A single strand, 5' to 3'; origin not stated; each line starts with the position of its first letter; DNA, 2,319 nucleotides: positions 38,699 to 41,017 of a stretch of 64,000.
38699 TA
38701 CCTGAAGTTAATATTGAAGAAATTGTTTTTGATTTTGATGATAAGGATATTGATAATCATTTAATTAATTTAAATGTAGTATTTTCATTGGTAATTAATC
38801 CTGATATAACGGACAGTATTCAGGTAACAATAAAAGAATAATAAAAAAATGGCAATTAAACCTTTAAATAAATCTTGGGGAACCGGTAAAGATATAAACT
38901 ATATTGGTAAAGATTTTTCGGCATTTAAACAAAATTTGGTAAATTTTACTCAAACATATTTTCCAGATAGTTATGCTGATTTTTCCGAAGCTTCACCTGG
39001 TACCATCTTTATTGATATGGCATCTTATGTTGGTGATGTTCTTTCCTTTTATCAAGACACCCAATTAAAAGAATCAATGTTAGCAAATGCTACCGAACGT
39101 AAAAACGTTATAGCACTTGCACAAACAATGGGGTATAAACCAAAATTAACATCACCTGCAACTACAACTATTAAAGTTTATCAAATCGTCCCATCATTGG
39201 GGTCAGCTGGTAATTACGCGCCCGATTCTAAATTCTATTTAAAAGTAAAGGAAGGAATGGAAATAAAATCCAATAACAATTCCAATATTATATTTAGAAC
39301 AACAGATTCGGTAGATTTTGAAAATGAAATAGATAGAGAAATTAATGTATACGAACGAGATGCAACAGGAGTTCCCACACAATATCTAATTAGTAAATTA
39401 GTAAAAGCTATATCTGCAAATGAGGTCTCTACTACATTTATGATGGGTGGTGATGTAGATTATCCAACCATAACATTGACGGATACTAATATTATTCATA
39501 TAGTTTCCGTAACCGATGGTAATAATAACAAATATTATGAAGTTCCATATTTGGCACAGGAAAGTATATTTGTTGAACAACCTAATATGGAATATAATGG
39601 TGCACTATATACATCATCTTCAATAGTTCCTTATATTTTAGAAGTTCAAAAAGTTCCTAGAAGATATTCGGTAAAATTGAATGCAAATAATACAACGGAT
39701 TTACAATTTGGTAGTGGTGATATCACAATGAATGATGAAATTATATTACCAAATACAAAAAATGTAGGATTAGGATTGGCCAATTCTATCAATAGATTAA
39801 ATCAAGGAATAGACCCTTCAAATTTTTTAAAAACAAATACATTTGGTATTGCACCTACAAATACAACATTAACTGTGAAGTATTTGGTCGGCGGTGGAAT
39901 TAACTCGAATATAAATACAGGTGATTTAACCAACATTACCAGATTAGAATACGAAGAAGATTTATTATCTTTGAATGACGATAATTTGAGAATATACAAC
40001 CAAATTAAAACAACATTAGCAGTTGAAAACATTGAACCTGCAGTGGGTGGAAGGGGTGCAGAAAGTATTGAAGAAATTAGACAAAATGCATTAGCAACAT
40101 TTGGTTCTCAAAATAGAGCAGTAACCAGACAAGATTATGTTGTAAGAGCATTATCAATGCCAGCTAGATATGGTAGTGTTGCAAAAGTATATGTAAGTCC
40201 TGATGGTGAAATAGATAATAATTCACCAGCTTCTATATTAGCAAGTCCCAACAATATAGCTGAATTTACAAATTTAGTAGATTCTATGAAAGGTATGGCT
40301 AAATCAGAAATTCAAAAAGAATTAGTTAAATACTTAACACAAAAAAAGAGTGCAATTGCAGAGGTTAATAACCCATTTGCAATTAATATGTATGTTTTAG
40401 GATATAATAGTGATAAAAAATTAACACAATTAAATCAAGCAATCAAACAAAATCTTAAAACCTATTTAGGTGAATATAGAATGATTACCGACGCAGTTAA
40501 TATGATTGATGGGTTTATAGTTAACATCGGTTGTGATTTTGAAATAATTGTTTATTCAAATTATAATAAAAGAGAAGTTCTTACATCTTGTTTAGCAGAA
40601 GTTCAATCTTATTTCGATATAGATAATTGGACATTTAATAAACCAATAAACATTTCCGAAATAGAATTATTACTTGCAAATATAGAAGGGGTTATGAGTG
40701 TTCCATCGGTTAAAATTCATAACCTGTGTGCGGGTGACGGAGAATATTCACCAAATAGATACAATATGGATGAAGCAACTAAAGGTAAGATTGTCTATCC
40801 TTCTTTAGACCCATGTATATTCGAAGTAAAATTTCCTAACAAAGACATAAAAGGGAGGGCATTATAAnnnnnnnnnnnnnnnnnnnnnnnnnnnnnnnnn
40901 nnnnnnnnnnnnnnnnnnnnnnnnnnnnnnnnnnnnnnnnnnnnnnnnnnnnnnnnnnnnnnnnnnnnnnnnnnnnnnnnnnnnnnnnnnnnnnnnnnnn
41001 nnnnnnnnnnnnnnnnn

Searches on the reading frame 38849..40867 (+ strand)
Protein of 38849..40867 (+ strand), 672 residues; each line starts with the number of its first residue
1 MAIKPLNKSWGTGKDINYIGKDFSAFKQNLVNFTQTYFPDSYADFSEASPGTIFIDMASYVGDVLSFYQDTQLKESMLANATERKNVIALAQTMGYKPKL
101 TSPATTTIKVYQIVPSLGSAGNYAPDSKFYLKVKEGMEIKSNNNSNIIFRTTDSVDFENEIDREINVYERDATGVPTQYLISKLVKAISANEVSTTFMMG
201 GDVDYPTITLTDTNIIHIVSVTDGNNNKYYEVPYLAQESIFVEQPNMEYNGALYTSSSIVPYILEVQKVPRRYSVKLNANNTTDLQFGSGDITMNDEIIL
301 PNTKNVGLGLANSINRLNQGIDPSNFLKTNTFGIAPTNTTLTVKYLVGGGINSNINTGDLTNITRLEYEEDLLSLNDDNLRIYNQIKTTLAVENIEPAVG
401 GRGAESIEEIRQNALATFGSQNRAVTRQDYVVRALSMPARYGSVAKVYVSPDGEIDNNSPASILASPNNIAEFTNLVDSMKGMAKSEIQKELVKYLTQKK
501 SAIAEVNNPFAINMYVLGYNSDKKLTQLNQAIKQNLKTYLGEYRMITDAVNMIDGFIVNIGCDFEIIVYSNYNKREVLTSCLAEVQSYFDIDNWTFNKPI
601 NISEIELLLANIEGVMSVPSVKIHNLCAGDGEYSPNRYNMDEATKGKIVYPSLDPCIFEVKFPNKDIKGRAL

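Call 22: search_protein_families(library=phrogs, proteins=[window:38849-40867:+], max_evalue=0.001)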
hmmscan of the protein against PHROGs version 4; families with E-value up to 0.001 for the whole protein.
window:38849-40867:+ (672 aa): 3 families
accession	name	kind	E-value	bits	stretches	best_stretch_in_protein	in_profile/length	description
phrog_219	-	tail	7.2e-25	88.6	2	165-495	97-376/598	baseplate wedge subunit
phrog_10646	-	tail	8.6e-22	77.9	1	14-113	24-123/1142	baseplate wedge subunit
phrog_6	-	tail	2.8e-15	57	2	391-623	222-383/548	baseplate wedge subunit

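Call 31: search_dna_similar(query=window:38849-40867:+, collection=phages, mode=protein, max_rows=15)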
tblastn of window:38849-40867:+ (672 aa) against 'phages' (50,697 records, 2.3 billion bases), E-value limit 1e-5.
Records with a match: 50; places in all: 50; records where one place covers at least 80% of the query: 6.
Best place of each record, by identity: <60% 50.
By first word of the organism name: Pseudomonas 11; Erwinia 7; Flavobacterium 4; Yersinia 4; Xanthomonas 4; uncultured 2; Agrobacterium 2; Serratia 2; Bacillus 2; Cronobacter 2; and 8 more.
By host as written in the record: - 9; Pseudomonas aeruginosa PAO1 5; Flavobacterium sp. LMO8 4; Pseudomonas aeruginosa 3; Erwinia amylovora 3; Erwinia amylovora SNUABM_01 3; Agrobacterium tumefaciens C58 2; Serratia marcescens UCC2017 2; and 15 more.
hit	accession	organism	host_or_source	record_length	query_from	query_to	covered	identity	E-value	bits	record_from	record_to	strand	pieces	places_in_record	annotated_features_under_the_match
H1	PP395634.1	Microcystis phage Mel-JY01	Microcystis elabens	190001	14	671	98%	39.9%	7e-149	484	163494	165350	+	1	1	hypothetical protein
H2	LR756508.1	uncultured phage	metagenomic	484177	14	672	98%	39.2%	4e-157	508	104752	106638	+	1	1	record has no annotation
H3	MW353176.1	Flavobacterium phage vB_FspM_immuto_3-5A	Flavobacterium sp. LMO8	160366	14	670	98%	39.2%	1e-141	463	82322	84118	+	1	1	baseplate wedge protein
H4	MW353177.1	Flavobacterium phage vB_FspM_immuto_13-6C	Flavobacterium sp. LMO8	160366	14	670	98%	39.2%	1e-141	463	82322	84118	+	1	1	baseplate wedge protein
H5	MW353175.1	Flavobacterium phage vB_FspM_immuto_2-6A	Flavobacterium sp. LMO8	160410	14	670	98%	39.2%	1e-141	463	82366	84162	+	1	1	baseplate wedge protein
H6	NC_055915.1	Flavobacterium phage vB_FspM_immuto_2-6A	Flavobacterium sp. LMO8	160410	14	670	98%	39.2%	1e-141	463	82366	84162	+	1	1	baseplate wedge protein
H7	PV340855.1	Synechococcus phage Sf-FR1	Synechococcus sp. WH8102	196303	385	548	24%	31.6%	1e-7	61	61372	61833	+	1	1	baseplate wedge protein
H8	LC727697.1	Pseudomonas phage sp. 30-2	Pseudomonas aeruginosa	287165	1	110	16%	30.0%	2e-10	71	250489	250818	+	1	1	hypothetical protein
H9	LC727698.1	Pseudomonas phage sp. 30-3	Pseudomonas aeruginosa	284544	1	110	16%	30.0%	2e-10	70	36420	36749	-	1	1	hypothetical protein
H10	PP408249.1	Pseudomonas phage vB_Pa-PAC2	Pseudomonas aeruginosa PAO1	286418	1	110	16%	30.0%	2e-10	70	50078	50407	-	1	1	baseplate wedge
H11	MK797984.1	Pseudomonas phage vB_PaeM_PA5oct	-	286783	1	110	16%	30.0%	2e-10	70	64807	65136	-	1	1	baseplate wedge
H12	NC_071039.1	Pseudomonas phage vB_PaeM_PA5oct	-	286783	1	110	16%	30.0%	2e-10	70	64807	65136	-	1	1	baseplate wedge subunit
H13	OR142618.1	Pseudomonas phage Callisto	Pseudomonas aeruginosa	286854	1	110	16%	30.0%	2e-10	70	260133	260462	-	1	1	hypothetical protein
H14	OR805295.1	Pseudomonas phage Paride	Pseudomonas aeruginosa PAO1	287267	1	110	16%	30.0%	2e-10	70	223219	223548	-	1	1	baseplate wedge subunit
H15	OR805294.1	Pseudomonas phage Ettore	Pseudomonas aeruginosa PAO1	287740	1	110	16%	30.0%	2e-10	70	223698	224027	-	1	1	baseplate wedge subunit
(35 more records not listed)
